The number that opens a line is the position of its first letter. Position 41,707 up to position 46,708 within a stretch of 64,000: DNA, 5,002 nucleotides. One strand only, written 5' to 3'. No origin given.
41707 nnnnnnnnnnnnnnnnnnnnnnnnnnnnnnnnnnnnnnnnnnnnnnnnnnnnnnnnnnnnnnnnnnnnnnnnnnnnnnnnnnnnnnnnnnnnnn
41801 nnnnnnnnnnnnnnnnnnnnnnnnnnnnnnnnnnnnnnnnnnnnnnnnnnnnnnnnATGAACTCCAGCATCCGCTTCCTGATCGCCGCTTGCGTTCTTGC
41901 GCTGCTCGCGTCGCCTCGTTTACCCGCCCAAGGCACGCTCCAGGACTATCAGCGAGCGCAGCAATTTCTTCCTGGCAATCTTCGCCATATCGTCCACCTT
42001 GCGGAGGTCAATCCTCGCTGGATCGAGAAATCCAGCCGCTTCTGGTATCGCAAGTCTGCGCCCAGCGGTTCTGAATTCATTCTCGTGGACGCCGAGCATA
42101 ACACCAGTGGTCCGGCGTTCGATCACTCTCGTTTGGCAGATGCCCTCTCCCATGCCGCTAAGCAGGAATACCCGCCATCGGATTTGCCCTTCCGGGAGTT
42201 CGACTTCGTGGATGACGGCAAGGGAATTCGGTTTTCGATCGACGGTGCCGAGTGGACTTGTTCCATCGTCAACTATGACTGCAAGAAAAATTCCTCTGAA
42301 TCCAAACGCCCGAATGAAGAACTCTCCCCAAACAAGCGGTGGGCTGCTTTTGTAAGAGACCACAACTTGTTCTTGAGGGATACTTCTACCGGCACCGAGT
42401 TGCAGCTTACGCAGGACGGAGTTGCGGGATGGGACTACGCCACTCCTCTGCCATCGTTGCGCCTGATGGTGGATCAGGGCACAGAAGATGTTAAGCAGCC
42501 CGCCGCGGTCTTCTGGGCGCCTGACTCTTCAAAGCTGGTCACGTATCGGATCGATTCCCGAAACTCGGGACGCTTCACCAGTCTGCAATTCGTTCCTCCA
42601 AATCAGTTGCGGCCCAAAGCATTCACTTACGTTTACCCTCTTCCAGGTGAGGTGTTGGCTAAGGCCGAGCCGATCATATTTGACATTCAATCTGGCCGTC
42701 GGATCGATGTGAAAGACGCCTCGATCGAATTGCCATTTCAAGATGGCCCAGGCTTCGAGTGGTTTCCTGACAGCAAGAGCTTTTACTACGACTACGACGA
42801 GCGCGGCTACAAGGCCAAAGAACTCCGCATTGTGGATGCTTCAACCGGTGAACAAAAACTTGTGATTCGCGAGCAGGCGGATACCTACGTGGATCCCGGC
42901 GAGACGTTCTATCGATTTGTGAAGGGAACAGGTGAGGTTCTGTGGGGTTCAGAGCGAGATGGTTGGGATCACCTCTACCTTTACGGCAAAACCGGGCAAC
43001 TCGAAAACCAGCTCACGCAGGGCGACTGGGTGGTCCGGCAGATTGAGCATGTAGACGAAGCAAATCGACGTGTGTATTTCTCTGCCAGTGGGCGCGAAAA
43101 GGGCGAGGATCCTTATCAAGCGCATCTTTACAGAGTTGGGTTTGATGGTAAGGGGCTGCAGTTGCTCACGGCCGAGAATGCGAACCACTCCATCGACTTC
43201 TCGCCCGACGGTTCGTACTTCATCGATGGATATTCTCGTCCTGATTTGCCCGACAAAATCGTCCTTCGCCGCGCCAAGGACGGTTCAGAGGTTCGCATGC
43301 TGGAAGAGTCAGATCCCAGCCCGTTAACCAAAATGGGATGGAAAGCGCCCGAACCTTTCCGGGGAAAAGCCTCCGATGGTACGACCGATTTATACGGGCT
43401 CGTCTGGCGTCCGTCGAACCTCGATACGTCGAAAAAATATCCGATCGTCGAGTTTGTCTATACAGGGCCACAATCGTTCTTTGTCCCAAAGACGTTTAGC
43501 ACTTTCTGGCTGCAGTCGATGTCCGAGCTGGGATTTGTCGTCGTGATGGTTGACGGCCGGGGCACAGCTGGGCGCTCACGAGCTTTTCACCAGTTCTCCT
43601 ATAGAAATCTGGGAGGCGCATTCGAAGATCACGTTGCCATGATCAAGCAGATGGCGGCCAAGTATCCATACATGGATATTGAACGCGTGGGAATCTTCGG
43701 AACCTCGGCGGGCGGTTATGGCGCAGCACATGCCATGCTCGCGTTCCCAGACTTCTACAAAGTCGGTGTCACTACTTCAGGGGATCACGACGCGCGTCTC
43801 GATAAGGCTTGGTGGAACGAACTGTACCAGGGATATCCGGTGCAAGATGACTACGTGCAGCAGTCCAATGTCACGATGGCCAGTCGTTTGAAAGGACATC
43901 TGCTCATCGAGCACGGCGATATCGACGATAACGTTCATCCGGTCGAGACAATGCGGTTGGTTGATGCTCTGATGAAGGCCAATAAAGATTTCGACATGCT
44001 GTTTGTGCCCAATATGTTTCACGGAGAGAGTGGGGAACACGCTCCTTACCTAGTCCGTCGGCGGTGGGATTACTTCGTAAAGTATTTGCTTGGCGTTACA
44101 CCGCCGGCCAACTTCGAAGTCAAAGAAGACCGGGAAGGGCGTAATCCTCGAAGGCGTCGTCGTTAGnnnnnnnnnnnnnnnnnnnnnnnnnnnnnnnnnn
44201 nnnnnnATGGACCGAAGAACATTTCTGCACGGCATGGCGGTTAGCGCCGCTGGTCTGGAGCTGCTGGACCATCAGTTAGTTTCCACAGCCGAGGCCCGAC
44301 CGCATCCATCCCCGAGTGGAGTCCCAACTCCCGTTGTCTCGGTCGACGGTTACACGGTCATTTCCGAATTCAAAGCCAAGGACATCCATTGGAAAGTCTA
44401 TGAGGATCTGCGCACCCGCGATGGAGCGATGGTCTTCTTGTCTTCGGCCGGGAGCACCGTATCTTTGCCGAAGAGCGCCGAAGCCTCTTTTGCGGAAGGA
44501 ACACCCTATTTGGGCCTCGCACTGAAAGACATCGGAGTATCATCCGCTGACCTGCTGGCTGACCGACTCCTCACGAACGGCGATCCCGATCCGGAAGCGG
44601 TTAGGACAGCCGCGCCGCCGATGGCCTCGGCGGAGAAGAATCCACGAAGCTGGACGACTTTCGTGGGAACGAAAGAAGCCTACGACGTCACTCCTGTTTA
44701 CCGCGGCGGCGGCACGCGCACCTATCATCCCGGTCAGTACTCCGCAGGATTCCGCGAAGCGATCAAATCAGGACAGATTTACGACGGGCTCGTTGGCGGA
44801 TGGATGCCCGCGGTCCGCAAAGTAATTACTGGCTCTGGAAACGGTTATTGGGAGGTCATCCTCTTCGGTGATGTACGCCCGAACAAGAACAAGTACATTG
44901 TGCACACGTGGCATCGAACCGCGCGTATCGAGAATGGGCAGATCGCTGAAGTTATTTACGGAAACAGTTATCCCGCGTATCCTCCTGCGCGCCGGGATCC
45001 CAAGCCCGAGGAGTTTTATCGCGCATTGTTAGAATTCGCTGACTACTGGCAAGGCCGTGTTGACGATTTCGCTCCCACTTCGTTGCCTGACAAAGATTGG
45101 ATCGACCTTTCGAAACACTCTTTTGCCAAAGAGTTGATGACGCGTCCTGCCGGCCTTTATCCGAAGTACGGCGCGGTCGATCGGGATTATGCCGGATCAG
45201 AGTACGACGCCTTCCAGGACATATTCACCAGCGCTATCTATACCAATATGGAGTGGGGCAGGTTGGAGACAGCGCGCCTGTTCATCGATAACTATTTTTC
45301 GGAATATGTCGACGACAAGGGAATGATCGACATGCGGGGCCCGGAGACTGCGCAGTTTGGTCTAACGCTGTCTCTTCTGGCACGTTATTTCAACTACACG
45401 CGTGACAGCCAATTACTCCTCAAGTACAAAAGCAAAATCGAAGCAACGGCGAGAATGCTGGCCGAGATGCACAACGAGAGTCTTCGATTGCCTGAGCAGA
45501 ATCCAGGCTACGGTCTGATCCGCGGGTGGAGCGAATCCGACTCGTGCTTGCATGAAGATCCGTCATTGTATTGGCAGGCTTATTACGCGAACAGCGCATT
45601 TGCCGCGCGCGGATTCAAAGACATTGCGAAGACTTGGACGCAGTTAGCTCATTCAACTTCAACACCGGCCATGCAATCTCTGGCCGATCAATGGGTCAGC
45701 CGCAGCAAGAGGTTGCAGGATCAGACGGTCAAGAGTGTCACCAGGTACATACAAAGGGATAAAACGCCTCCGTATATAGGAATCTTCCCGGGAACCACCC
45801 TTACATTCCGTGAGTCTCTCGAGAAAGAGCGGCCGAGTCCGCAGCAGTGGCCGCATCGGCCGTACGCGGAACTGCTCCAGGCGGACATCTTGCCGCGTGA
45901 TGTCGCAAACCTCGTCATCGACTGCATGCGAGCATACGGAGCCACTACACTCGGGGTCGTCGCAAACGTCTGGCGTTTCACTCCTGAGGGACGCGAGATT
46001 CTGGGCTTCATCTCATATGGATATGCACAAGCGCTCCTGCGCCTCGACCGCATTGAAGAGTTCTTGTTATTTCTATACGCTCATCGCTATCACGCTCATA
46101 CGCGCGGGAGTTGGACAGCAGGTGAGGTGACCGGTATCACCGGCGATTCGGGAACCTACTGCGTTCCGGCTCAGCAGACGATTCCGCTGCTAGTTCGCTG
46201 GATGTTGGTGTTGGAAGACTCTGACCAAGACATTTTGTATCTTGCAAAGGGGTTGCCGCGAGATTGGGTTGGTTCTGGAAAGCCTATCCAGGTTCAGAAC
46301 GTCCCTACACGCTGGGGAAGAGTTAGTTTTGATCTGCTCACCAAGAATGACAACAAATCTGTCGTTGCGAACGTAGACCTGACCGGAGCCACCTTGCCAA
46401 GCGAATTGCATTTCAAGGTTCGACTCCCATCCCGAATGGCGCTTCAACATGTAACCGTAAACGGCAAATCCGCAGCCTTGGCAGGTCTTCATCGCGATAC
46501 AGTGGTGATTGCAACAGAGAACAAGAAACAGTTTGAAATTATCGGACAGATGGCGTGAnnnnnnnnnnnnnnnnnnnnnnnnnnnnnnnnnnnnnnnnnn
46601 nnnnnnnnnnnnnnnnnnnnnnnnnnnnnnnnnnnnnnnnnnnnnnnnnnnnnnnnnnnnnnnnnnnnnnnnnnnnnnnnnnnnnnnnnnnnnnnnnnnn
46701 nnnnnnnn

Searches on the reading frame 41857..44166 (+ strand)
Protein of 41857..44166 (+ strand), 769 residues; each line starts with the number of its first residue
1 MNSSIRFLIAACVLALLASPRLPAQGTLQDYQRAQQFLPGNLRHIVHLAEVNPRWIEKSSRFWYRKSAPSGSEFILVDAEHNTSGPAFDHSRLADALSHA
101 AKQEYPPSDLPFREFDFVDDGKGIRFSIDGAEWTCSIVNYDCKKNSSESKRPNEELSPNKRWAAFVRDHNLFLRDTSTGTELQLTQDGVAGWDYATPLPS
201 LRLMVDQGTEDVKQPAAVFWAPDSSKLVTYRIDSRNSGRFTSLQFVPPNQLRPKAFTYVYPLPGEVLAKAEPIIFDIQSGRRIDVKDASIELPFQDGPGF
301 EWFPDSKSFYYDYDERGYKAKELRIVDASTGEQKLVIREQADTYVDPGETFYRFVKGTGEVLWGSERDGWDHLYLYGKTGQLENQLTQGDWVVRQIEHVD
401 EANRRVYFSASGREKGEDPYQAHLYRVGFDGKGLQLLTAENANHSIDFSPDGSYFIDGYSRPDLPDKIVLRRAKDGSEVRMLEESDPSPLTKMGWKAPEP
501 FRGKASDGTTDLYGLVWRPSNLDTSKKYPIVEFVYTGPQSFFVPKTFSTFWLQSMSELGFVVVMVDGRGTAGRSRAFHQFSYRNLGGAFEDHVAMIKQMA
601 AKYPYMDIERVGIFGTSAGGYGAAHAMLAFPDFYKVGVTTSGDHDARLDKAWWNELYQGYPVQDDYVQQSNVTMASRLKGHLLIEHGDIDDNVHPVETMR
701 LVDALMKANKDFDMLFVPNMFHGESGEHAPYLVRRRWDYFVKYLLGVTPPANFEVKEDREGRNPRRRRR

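Call 3: search_protein_families(library=pfam, proteins=[window:41857-44166:+], max_evalue=0.01)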
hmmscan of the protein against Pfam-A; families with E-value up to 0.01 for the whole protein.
window:41857-44166:+ (769 aa): 6 families
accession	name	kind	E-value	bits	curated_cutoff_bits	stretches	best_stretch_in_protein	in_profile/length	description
PF00930.27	DPPIV_N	-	4.8e-59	200.3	22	1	124-465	17-353/354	Dipeptidyl peptidase IV (DPP IV) N-terminal region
PF00326.27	Peptidase_S9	-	1.8e-39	135.9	22.6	1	547-744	3-210/213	Prolyl oligopeptidase family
PF02129.25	Peptidase_S15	-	4.4e-05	23.7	23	0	507-626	1-112/262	X-Pro dipeptidyl-peptidase (S15 family)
PF12146.15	Hydrolase_4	-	9.4e-05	22.3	27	1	553-637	25-103/239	Serine aminopeptidase, S33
PF00756.26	Esterase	-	0.0022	18.3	22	1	600-729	107-232/251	Putative esterase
PF05577.18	Peptidase_S28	-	0.0089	15.3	25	0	580-652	84-156/434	Serine carboxypeptidase S28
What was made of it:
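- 41857..44166 (+): DPP-IV-type S9 peptidase with a signal peptide; a conserved downstream partner of the receptor. Pfam DPPIV_N plus Peptidase_S9 (call 3).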

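Call 28: search_protein_families(library=ncbifam, proteins=[window:41857-44166:+], max_evalue=0.001)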
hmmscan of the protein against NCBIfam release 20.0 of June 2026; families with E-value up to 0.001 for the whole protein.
window:41857-44166:+ (769 aa): 3 families
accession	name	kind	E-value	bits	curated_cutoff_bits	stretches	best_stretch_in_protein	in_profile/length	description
NF053518.1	DipepPtdsDpp5Prph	equivalog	2.1e-15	56.3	900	1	400-622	306-519/655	dipeptidyl-peptidase Dpp5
NF050058.1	e_dPHAscl_type1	hypoth_equivalog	8.4e-09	35.3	150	1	516-709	12-208/276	extracellular catalytic domain type 1 short-chain-length polyhydroxyalkanoate depolymerase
TIGR02821.1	fghA_ester_D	equivalog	0.00054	19.6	281.7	0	599-693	129-225/275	S-formylglutathione hydrolase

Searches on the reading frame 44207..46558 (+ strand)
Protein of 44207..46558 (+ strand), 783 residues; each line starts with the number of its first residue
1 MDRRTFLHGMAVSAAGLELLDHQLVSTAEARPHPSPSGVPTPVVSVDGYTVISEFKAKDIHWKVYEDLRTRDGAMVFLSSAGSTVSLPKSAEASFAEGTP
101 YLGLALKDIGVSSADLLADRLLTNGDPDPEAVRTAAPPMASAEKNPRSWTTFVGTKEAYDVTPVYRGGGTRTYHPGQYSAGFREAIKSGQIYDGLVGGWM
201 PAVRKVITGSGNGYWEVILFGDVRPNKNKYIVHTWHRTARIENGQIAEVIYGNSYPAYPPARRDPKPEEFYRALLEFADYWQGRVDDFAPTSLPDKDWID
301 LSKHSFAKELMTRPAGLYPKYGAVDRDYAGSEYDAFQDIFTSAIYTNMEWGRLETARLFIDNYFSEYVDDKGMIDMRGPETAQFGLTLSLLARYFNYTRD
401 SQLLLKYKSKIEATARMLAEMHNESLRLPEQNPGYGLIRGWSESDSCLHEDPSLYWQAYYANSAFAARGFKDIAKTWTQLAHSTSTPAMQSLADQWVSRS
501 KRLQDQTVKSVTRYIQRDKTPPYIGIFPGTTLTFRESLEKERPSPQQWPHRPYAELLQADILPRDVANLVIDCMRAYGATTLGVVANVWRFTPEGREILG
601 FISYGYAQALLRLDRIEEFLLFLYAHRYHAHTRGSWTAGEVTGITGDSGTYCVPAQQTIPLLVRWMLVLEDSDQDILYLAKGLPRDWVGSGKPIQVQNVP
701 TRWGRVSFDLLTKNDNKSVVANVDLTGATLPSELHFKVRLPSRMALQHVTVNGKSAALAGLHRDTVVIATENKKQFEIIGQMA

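Call 3: search_protein_families(library=pfam, proteins=[window:44207-46558:+], max_evalue=0.01)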
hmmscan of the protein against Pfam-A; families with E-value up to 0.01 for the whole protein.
window:44207-46558:+ (783 aa): 0 families

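Call 23: search_solved_structures(query=window:44207-46558:+, max_evalue=0.1)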
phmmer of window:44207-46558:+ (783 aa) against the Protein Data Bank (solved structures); distinct sequences matched with E-value up to 0.1: 1.
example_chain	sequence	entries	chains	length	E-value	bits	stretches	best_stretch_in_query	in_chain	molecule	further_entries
2huj_A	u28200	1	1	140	0.025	15.8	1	255-346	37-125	Lin2004 protein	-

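Call 28: search_protein_families(library=ncbifam, proteins=[window:44207-46558:+], max_evalue=0.001)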
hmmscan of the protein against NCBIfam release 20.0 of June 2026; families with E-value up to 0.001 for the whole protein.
window:44207-46558:+ (783 aa): 0 families
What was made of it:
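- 44207..46558 (+): A 783-aa TAT-signal protein with no family assignment; probably an uncharacterised (alpha/alpha)6-barrel glycosidase. Conserved after the S9 peptidase. No Pfam or NCBIfam hit (calls 3, 28).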

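Call 40: find_homologous_proteins(query=window:44207-46558:+, max_evalue=0.00001)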
Query window:44207-46558:+ (783 aa): 1648 proteins with E <= 0.00001 among 8000 candidates; the best 120 are listed.
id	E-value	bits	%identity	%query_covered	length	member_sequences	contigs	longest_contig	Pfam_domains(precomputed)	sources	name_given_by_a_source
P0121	0.0e+0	1821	100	100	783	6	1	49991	-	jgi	-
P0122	0.0e+0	1599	86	100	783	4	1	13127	-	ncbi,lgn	-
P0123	0.0e+0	1596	86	100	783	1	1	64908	-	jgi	-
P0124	0.0e+0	1571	86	99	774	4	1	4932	-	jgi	jgi:hypothetical protein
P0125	0.0e+0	1510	86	93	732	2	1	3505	-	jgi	-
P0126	0.0e+0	1484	80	100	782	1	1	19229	-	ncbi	-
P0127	0.0e+0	1462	79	100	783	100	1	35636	-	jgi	-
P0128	0.0e+0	1436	78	100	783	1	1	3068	-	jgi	jgi:hypothetical protein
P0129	0.0e+0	1430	78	99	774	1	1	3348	-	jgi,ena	-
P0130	0.0e+0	1427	77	100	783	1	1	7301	-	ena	-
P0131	0.0e+0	1425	76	100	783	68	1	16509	-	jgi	jgi:hypothetical protein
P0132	0.0e+0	1418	81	95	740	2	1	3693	-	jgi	jgi:hypothetical protein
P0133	0.0e+0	1417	76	100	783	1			-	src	-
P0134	0.0e+0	1414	77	100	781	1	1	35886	-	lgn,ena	-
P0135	0.0e+0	1414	77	100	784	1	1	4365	-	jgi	jgi:hypothetical protein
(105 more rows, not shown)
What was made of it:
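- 44207..46558 (+): 1648 homologues (call 40).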

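Call 49: predict_structure(alignment_id=A3)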
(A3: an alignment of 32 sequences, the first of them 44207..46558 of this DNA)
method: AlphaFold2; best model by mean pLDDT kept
length: 783 residues; sequences in the alignment: 32
mean_pLDDT: 63.4   pTM: 0.63
mean pLDDT of the five models: 63.4, 58.5, 53.9, 51.6, 48.3
residues with pLDDT >= 90: 138; 70-90: 246; 50-70: 119; < 50: 280
segments of 3 or more residues with pLDDT < 50: 1-42, 90-177, 189-203, 225-233, 254-262, 285-337, 376-379, 444-451, 543-548, 586-601, 628-657
pLDDT, mean of each block of 10 residues (from residue 1): 39 37 28 29 69 85 85 79 70 32 31 32 35 27 23 27 26 44 56 31 50 68 48 64 82 48 71 76 46 36 32 25 26 42 65 70 73 56 82 90 93 92 92 87 46 64 90 94 89 95 93 81 75 64 49 78 89 70 50 37 73 84 59 30 26 43 81 85 80 80 90 92 91 93 88 92 91 94 89
secondary structure, 60 per line:
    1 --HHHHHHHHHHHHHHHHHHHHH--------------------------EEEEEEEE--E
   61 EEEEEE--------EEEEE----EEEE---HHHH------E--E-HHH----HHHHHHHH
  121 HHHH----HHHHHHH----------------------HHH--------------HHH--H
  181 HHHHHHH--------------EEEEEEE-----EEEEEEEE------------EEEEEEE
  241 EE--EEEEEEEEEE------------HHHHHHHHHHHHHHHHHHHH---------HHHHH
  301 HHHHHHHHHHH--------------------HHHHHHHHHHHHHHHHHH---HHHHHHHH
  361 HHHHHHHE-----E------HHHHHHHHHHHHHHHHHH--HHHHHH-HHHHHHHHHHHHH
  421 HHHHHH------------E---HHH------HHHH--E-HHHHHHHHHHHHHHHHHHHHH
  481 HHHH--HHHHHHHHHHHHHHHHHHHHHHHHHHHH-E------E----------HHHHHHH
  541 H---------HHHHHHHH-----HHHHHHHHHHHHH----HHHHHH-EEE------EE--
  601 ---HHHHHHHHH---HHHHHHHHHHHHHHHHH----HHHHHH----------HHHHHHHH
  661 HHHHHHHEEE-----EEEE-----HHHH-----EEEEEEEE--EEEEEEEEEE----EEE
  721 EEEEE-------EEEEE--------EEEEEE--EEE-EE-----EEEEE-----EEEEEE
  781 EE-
elements in order (helices of 4 or more, strands of 3 or more residues): H3-23 E50-57 E60-66 E75-79 E84-87 H91-94 H113-124 H129-135 H180-187 E202-208 E214-221 E234-242 E245-254 H267-286 H296-311 H332-349 H353-367 H381-398 H401-406 H408-426 H452-455 H460-484 H487-514 H534-541 H551-558 H564-576 H581-586 E588-590 H604-612 H616-632 H637-642 H653-667 E668-670 E676-679 H685-688 E694-701 E704-713 E718-725 E733-737 E746-751 E754-756 E765-769 E775-782

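Call 53: fold_search(model_id=the predicted structure, library=pdb)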
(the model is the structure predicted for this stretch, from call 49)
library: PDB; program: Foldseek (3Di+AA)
matches with E <= 10: 417; with E <= 0.001: 37
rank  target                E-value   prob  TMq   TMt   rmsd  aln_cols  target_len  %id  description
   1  8iwd_A                1.5e-07  1.00  0.37  0.44   6.2       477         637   11  Aspergillus niger Rha-2 (released 2024-04-03)
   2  8iwf_A                7.9e-07  1.00  0.36  0.44   6.5       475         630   11  Aspergillus niger Rha-2 and pNPR (released 2024-04-03)
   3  8k7y_A                5.1e-06  1.00  0.22  0.25  14.1       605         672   11  Crystal structure of GH146 beta-L-arabinofuranosidase Bll3HypBA1 (amino acids 380-1051), ligand-free form (released 2024-02-21)
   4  8ic6_B                7.7e-06  1.00  0.31  0.29   8.3       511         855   13  exo-beta-D-arabinanase ExoMA2 from Microbacterium arabinogalactanolyticum in complex with Tris (released 2023-08-16)
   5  3cih                  8.1e-06  1.00  0.33  0.36   7.5       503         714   11  Crystal structure of a putative alpha-rhamnosidase from Bacteroides thetaiotaomicron (released 2008-04-01)
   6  8ic6_A                1.1e-05  1.00  0.32  0.29   8.3       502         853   12  exo-beta-D-arabinanase ExoMA2 from Microbacterium arabinogalactanolyticum in complex with Tris (released 2023-08-16)
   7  4zle                  1.1e-05  1.00  0.35  0.35   9.2       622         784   11  Cellobionic acid phosphorylase - ligand free structure (released 2015-06-10)
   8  5mqo                  1.2e-05  1.00  0.27  0.32  10.5       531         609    9  Glycoside hydrolase BT_1003 (released 2017-03-22)
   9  5h42_A                1.5e-05  1.00  0.36  0.27  11.7       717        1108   12  Crystal Structure of 1,2-beta-oligoglucan phosphorylase from Lachnoclostridium phytofermentans in complex with alpha-d (released 2017-03-01)
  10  3wkw                  1.6e-05  1.00  0.26  0.30  11.8       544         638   12  Crystal structure of GH127 beta-L-arabinofuranosidase HypBA1 from Bifidobacterium longum ligand free form (released 2014-04-30)
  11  7exw                  1.8e-05  1.00  0.23  0.26  13.8       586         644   13  GH127 beta-L-arabinofuranosidase HypBA1 covalently complexed with alpha-L-arabinofuranosylamide (released 2021-11-17)
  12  4zlf                  1.9e-05  1.00  0.37  0.37  10.8       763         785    9  Cellobionic acid phosphorylase - cellobionic acid complex (released 2015-06-10)
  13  5fjs_B                2.6e-05  1.00  0.30  0.33  12.7       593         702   12  Bacterial beta-glucosidase reveals the structural and functional basis of genetic defects in human glucocerebrosidase  (released 2016-05-11)
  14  7exu                  3.0e-05  1.00  0.26  0.29  12.8       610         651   12  GH127 beta-L-arabinofuranosidase HypBA1 E322Q mutant complexed with p-nitrophenyl beta-L-arabinofuranoside (released 2021-11-17)
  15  7exv                  3.1e-05  1.00  0.27  0.31  12.8       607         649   13  GH127 beta-L-arabinofuranosidase HypBA1 covalently complexed with beta-L-arabinofuranoylamide (released 2021-11-17)
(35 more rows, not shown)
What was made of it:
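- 44207..46558 (+): AF2 model of pLDDT 63 with best Foldseek matches to GH78, GH146, GH127 and GH121-type enzymes at low TM (calls 49, 53).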
